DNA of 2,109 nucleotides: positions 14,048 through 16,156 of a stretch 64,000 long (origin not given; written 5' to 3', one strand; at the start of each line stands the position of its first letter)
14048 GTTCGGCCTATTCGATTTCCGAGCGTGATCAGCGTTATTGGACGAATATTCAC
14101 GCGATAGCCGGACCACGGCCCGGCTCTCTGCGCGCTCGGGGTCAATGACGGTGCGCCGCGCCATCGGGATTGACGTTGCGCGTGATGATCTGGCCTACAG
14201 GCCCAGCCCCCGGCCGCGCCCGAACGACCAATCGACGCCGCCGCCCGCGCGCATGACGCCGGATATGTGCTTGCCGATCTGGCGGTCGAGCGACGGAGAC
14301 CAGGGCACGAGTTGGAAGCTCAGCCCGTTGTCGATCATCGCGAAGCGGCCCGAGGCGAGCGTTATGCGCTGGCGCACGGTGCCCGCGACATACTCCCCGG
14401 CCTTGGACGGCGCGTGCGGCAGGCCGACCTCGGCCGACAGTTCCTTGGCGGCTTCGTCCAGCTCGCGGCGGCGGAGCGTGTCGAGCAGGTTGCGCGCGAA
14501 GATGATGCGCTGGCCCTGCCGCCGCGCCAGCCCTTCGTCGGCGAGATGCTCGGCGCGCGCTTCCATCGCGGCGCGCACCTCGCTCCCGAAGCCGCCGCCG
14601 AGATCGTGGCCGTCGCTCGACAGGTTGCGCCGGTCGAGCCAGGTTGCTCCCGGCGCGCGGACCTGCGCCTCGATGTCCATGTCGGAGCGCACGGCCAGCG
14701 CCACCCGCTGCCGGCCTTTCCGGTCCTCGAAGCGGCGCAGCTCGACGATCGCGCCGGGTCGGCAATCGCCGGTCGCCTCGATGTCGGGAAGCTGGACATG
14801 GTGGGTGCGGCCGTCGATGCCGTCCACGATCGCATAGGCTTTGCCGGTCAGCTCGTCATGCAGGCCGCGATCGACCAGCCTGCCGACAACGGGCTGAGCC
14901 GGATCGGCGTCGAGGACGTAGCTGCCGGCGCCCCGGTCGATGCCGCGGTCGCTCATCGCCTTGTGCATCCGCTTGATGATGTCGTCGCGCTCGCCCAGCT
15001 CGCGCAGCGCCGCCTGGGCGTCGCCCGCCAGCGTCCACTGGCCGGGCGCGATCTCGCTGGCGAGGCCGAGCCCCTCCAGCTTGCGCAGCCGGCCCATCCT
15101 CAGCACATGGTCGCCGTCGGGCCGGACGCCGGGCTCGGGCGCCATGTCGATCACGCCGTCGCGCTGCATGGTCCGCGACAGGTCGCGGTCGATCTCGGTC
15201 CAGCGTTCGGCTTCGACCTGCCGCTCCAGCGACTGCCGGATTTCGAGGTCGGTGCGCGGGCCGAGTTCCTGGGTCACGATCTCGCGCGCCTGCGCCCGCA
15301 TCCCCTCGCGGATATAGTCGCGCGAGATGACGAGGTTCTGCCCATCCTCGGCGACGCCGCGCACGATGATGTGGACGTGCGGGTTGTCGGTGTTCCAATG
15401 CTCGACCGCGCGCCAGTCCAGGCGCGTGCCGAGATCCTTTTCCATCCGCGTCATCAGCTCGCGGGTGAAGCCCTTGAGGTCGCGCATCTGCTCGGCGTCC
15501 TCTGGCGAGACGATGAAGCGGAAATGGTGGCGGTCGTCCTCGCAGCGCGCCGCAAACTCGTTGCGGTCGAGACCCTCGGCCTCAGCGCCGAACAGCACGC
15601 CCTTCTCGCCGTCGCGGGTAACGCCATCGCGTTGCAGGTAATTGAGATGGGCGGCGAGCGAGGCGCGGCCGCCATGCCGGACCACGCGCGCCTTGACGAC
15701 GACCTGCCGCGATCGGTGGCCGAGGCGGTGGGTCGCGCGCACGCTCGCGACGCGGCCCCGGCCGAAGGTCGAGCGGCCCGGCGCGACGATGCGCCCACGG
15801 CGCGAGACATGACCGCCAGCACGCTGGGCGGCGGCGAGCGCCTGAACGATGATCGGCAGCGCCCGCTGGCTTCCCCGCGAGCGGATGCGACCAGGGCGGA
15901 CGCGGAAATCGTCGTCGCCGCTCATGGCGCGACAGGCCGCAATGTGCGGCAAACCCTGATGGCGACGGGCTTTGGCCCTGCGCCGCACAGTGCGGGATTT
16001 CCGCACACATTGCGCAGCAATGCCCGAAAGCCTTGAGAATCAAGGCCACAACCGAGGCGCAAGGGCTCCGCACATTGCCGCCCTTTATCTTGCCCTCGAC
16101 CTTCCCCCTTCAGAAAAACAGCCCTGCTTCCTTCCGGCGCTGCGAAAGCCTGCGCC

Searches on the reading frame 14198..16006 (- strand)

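Call 47: search_protein_families(library=pfam, proteins=[window:14198-16006:-], max_evalue=0.00001)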
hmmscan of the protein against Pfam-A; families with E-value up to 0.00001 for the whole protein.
window:14198-16006:- (603 aa): 2 families
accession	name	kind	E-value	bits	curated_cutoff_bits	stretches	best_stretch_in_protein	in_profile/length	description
PF11843.13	DUF3363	-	1.2e-91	308.1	28.4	2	425-602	199-375/375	Protein of unknown function (DUF3363)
PF03432.20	Relaxase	-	8.3e-07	29.8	24.6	1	153-243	38-126/132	MobA/VirD2-like, nuclease domain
